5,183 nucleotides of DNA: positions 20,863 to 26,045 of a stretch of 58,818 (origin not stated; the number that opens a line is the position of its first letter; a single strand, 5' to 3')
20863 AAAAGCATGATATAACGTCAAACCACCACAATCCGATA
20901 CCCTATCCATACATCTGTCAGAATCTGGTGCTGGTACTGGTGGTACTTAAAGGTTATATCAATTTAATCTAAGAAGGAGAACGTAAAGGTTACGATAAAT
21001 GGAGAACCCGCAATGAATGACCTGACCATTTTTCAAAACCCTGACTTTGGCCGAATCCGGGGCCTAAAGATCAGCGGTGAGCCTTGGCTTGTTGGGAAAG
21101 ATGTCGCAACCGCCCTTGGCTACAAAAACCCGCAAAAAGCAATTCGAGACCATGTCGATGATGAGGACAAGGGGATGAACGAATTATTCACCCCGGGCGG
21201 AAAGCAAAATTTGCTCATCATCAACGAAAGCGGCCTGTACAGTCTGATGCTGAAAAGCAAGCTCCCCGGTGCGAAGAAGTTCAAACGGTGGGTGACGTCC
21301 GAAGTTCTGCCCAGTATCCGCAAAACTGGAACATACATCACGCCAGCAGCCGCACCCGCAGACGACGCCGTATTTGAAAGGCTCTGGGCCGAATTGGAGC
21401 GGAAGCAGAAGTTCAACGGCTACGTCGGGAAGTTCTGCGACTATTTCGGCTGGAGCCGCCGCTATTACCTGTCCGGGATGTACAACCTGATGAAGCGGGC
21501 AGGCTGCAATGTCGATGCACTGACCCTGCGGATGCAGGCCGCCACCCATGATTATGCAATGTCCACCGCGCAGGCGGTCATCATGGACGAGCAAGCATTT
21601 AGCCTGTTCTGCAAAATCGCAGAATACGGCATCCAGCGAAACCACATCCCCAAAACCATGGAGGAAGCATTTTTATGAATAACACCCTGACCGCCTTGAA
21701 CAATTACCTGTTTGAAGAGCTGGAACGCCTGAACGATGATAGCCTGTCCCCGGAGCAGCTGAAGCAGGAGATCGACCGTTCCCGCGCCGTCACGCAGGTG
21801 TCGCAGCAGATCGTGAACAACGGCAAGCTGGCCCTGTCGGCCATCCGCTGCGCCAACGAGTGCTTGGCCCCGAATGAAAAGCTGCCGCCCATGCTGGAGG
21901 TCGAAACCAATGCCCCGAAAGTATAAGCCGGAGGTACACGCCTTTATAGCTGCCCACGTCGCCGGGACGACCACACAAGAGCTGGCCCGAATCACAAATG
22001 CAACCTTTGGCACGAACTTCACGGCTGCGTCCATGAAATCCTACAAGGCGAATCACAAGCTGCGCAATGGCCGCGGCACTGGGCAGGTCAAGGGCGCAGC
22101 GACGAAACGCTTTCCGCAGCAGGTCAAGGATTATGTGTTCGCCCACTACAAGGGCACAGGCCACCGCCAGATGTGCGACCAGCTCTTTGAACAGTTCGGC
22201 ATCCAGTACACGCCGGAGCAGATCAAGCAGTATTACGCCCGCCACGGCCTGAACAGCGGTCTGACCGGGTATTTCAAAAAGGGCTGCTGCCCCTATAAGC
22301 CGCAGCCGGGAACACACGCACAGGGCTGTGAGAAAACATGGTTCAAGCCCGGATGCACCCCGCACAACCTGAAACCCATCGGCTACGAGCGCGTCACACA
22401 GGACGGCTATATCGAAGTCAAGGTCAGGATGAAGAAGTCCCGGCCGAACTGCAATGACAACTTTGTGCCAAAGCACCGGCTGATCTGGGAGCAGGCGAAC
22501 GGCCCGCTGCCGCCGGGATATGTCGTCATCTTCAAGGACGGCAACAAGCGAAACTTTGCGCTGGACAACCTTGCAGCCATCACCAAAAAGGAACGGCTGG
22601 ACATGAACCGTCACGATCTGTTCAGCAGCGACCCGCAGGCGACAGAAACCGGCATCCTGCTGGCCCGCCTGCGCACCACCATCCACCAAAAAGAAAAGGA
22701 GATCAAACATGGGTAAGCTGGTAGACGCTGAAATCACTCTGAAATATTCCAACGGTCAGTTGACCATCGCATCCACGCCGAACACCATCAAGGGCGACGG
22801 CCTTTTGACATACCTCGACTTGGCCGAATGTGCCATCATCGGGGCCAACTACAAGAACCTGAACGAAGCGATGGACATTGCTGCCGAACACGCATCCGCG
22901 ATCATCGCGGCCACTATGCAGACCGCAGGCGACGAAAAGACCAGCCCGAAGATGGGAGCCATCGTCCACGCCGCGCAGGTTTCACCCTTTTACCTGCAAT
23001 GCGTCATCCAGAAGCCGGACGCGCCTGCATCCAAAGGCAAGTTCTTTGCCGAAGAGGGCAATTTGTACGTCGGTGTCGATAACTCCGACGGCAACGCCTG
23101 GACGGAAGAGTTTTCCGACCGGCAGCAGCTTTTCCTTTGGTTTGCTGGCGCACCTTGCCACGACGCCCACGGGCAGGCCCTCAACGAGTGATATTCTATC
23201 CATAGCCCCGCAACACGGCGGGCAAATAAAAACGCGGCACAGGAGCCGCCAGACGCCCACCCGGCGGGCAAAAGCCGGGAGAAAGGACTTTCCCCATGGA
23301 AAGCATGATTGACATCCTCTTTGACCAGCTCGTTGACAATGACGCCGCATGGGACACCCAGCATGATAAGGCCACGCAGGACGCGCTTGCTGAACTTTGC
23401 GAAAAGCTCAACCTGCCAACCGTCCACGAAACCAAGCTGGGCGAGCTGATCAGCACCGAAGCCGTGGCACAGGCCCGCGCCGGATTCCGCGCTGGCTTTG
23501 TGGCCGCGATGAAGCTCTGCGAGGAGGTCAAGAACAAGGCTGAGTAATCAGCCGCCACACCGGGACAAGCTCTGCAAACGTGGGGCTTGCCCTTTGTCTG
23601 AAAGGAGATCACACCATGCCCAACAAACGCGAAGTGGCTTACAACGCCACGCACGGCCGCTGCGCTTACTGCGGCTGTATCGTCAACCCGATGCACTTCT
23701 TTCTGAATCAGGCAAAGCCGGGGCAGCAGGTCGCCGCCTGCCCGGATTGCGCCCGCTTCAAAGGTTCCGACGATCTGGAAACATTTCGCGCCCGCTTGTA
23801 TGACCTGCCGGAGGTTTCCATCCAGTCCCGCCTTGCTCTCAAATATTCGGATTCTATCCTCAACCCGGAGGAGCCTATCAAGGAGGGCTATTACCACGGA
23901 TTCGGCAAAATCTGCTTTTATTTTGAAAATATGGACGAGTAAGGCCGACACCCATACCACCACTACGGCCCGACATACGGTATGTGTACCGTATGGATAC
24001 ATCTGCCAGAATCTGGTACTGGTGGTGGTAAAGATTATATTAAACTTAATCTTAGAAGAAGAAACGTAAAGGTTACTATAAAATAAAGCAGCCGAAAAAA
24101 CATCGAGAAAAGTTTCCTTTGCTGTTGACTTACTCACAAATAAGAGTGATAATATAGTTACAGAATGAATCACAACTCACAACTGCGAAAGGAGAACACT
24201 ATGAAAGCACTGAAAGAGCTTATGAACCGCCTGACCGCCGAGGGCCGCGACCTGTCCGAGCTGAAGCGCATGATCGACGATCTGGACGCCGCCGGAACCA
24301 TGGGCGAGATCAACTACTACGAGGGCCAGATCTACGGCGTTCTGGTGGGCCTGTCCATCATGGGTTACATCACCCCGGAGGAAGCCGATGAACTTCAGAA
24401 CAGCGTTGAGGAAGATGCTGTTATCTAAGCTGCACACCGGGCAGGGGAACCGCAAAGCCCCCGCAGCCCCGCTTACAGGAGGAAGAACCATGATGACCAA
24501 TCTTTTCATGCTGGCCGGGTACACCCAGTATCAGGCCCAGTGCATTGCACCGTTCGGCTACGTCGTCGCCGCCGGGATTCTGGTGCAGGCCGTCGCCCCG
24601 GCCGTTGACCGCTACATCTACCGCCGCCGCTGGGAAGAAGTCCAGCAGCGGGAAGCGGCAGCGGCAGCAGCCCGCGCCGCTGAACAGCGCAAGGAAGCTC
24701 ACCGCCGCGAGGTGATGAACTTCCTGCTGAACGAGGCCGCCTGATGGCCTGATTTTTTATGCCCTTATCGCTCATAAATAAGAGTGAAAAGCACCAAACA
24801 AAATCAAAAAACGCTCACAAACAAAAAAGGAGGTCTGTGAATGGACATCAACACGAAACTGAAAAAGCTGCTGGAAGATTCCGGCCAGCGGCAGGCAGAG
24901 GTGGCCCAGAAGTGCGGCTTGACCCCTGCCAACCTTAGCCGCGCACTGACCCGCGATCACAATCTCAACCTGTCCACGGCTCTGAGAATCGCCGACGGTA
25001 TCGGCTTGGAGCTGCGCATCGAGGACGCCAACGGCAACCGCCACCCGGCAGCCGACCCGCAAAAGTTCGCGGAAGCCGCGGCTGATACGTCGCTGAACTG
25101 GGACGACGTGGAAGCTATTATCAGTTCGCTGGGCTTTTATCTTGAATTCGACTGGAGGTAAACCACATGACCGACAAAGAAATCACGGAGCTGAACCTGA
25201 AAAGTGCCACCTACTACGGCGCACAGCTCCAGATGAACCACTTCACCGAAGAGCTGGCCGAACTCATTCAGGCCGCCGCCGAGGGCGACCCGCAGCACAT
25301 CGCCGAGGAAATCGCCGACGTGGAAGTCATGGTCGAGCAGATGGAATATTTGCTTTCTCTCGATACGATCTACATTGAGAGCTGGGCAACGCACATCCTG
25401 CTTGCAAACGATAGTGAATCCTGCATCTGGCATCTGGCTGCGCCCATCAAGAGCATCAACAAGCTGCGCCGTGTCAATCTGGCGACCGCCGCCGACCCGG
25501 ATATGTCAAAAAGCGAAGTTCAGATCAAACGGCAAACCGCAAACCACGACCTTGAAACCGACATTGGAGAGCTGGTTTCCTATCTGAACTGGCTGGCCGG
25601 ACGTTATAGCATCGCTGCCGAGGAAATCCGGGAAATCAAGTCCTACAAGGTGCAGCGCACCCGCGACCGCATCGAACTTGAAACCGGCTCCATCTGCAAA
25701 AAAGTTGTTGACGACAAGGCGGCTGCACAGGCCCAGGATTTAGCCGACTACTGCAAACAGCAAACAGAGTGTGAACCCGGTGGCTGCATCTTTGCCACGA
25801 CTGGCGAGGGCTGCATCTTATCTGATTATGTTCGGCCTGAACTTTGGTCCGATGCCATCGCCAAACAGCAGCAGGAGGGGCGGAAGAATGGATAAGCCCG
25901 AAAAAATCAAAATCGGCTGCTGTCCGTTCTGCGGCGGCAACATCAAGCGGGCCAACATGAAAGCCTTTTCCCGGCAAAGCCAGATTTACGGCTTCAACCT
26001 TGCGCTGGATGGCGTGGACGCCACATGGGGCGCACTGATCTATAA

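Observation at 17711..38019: One repressor operator embedded in at least five dispersed, paralogous early promoters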

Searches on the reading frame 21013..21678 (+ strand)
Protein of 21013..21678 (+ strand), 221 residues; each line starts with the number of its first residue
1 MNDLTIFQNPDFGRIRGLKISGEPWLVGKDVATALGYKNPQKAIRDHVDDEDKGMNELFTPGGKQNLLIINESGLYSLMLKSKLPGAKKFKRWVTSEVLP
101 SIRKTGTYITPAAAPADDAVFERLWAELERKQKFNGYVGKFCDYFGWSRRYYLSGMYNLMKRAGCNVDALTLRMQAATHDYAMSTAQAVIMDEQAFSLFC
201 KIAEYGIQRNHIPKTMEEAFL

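Call 14: search_protein_families(library=pfam, proteins=[window:21013-21678:+], max_evalue=0.01)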
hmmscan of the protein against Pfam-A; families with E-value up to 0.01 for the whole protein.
window:21013-21678:+ (221 aa): 1 family
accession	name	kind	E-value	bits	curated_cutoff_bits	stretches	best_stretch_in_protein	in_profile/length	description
PF02498.22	Bro-N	-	1.4e-28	99.8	25.6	1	15-100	2-96/96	BRO family, N-terminal domain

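Call 15: search_protein_families(library=phrogs, proteins=[window:21013-21678:+], max_evalue=0.001)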
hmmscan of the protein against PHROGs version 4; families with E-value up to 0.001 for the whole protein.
window:21013-21678:+ (221 aa): 12 families
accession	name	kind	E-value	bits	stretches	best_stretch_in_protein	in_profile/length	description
phrog_130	-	transcription regulation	5.3e-53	181.7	1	1-119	157-275/480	anti-repressor Ant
phrog_2899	-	transcription regulation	2.8e-46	159.3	1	1-115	4-118/263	anti-repressor Ant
phrog_463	-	transcription regulation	9.8e-46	157.3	1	1-113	2-115/250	anti-repressor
phrog_7940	-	unknown function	3.7e-43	148.9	1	1-117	1-117/252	-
phrog_2593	-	transcription regulation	2.1e-33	117.2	1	21-120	38-145/255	anti-repressor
phrog_245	-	transcription regulation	1.3e-28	101.5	1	14-111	50-144/319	anti-repressor Ant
phrog_5060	-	transcription regulation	3.2e-28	100.3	1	19-120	22-129/224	anti-repressor Ant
phrog_2011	-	transcription regulation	7.1e-28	99.1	1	5-124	2-130/275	anti-repressor Ant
phrog_25722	-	unknown function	2.4e-25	90.1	1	3-111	3-111/150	-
phrog_2977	-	transcription regulation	8.2e-25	88.3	1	1-85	61-148/150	anti-repressor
phrog_9976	-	transcription regulation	6.8e-21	76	1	16-106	12-102/188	anti-repressor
phrog_373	-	transcription regulation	2.2e-05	25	1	1-110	76-197/373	anti-repressor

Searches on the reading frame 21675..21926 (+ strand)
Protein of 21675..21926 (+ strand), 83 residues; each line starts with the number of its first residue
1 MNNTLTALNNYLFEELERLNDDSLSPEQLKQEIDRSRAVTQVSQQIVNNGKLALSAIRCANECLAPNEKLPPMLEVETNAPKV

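Call 75: search_protein_families(library=phrogs, proteins=[window:21675-21926:+], max_evalue=0.001)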
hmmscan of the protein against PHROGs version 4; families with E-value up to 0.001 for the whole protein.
window:21675-21926:+ (83 aa): 1 family
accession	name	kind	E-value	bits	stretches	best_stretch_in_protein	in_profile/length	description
phrog_2044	-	DNA, RNA and nucleotide metabolism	3.6e-26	92.1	1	1-76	1-76/78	RNA polymerase beta subunit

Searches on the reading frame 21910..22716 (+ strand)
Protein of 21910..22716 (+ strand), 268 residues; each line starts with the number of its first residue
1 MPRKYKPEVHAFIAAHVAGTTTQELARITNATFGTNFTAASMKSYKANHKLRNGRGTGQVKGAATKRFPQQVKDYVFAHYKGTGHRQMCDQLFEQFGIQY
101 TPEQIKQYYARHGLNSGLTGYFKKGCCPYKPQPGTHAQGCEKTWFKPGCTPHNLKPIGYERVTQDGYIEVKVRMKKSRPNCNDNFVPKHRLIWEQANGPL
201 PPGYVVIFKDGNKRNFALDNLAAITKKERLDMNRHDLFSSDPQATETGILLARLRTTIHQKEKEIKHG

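Call 14: search_protein_families(library=pfam, proteins=[window:21910-22716:+], max_evalue=0.01)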
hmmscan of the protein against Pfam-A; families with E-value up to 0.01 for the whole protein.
window:21910-22716:+ (268 aa): 1 family
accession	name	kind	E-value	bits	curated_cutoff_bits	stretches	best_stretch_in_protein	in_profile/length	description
PF13392.12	HNH_3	-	2.4e-17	62.7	24.8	1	187-228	2-43/46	HNH endonuclease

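Call 15: search_protein_families(library=phrogs, proteins=[window:21910-22716:+], max_evalue=0.001)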
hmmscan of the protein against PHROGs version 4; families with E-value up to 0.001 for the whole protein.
window:21910-22716:+ (268 aa): 8 families
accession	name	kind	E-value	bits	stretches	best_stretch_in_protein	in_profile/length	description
phrog_1891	-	DNA, RNA and nucleotide metabolism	1.4e-75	255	2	64-266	48-245/255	HNH endonuclease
phrog_99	-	DNA, RNA and nucleotide metabolism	5.5e-09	37.2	1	143-228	128-200/383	HNH endonuclease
phrog_59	-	DNA, RNA and nucleotide metabolism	3.5e-08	34.2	1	164-234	173-237/423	HNH endonuclease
phrog_959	-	DNA, RNA and nucleotide metabolism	3.6e-07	31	1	163-233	40-106/138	HNH endonuclease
phrog_826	-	DNA, RNA and nucleotide metabolism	1.3e-06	29.1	1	179-235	98-160/281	HNH endonuclease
phrog_15471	-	DNA, RNA and nucleotide metabolism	8.7e-05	23.4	1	184-231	30-78/183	HNH endonuclease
phrog_4578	-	DNA, RNA and nucleotide metabolism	0.00022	22.2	1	189-230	15-56/130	HNH endonuclease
phrog_1492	-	DNA, RNA and nucleotide metabolism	0.00031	21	1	165-235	96-162/414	HNH endonuclease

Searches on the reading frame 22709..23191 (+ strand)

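Call 14: search_protein_families(library=pfam, proteins=[window:22709-23191:+], max_evalue=0.01)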
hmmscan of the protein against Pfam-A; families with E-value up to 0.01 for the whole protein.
window:22709-23191:+ (160 aa): 0 families

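Call 15: search_protein_families(library=phrogs, proteins=[window:22709-23191:+], max_evalue=0.001)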
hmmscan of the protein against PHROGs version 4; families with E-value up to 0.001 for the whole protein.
window:22709-23191:+ (160 aa): 2 families
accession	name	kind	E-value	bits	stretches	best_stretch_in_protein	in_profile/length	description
phrog_37721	-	unknown function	1.6e-05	26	1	114-147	33-66/71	-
phrog_36031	-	unknown function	0.00014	22.6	1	107-148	78-119/176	-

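Call 76: search_protein_families(library=padloc, proteins=[window:22709-23191:+], max_evalue=0.001)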
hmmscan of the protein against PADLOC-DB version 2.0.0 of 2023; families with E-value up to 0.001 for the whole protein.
window:22709-23191:+ (160 aa): 0 families

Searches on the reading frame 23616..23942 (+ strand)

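Call 75: search_protein_families(library=phrogs, proteins=[window:23616-23942:+], max_evalue=0.001)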
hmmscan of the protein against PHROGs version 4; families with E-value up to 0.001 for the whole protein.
window:23616-23942:+ (108 aa): 1 family
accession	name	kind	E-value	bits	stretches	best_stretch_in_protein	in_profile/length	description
phrog_2118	-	DNA, RNA and nucleotide metabolism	5.5e-07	30.4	0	4-24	167-187/301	HNH endonuclease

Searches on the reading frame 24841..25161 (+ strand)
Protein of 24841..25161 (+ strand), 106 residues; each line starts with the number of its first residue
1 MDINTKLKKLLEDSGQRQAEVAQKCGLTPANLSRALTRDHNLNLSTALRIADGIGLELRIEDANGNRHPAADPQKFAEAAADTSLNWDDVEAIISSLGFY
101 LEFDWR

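Call 69: search_protein_families(library=pfam, proteins=[window:24841-25161:+], max_evalue=0.01)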
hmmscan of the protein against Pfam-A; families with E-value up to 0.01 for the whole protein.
window:24841-25161:+ (106 aa): 4 families
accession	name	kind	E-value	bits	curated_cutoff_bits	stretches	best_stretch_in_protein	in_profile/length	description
PF13443.12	HTH_26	-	2.1e-06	28.3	22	1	6-53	1-49/63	Cro/C1-type HTH DNA-binding domain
PF13560.12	HTH_31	-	1.1e-05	26.1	27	1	7-57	6-57/64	Helix-turn-helix domain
PF01381.28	HTH_3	-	4.3e-05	23.9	23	1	7-58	1-52/55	Helix-turn-helix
PF13412.12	HTH_24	-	0.0055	16.7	21.9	0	10-37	12-39/48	Winged helix-turn-helix DNA-binding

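Call 75: search_protein_families(library=phrogs, proteins=[window:24841-25161:+], max_evalue=0.001)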
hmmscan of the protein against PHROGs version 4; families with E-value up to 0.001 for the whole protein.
window:24841-25161:+ (106 aa): 7 families
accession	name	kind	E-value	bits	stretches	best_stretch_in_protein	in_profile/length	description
phrog_1373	-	transcription regulation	2.8e-08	34.9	1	5-62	66-123/166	transcriptional regulator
phrog_4268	-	transcription regulation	3.5e-06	28.2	1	18-63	49-94/96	transcriptional repressor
phrog_2339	-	DNA, RNA and nucleotide metabolism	1.6e-05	25.8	1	4-61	27-85/98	HTH DNA binding protein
phrog_8522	-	DNA, RNA and nucleotide metabolism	1.8e-05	26.1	1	17-64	22-69/71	HTH DNA binding protein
phrog_3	-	transcription regulation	3.6e-05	24.7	1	1-89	87-180/430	transcriptional repressor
phrog_8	-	transcription regulation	0.00017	22.2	1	1-52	75-126/346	transcriptional regulator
phrog_5736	-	transcription regulation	0.00061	20.9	1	6-56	10-60/133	transcriptional regulator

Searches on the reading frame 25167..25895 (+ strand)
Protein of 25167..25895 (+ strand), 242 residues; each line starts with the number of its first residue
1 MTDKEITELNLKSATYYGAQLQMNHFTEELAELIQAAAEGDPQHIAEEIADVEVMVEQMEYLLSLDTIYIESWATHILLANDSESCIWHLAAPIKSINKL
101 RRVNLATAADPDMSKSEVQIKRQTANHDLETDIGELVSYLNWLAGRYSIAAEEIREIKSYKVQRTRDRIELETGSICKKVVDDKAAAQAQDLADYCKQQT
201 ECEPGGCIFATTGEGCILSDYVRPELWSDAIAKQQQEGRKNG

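Call 14: search_protein_families(library=pfam, proteins=[window:25167-25895:+], max_evalue=0.01)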
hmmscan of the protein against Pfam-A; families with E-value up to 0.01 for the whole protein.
window:25167-25895:+ (242 aa): 2 families
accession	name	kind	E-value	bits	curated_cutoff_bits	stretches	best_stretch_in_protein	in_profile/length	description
PF01503.22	PRA-PH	-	0.00076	20.3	21.3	1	24-52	32-60/86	Phosphoribosyl-ATP pyrophosphohydrolase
PF03819.22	MazG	-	0.0026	18.4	22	1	23-52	7-36/74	MazG nucleotide pyrophosphohydrolase domain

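Call 15: search_protein_families(library=phrogs, proteins=[window:25167-25895:+], max_evalue=0.001)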
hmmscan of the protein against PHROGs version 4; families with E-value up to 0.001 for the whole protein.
window:25167-25895:+ (242 aa): 4 families
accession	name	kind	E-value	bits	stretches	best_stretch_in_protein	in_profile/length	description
phrog_2245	-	other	1.3e-14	55.5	1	1-65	116-186/218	nucleoside triphosphate pyrophosphohydrolase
phrog_5164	-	unknown function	9e-05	23.6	1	20-69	14-63/91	-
phrog_1992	-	other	0.00087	20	0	20-103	115-197/293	MazG-like pyrophosphatase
phrog_715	-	other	0.00096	20.4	0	20-153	29-92/123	MazG-like pyrophosphatase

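Call 76: search_protein_families(library=padloc, proteins=[window:25167-25895:+], max_evalue=0.001)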
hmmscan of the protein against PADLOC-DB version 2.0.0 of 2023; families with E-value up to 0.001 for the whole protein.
window:25167-25895:+ (242 aa): 0 families
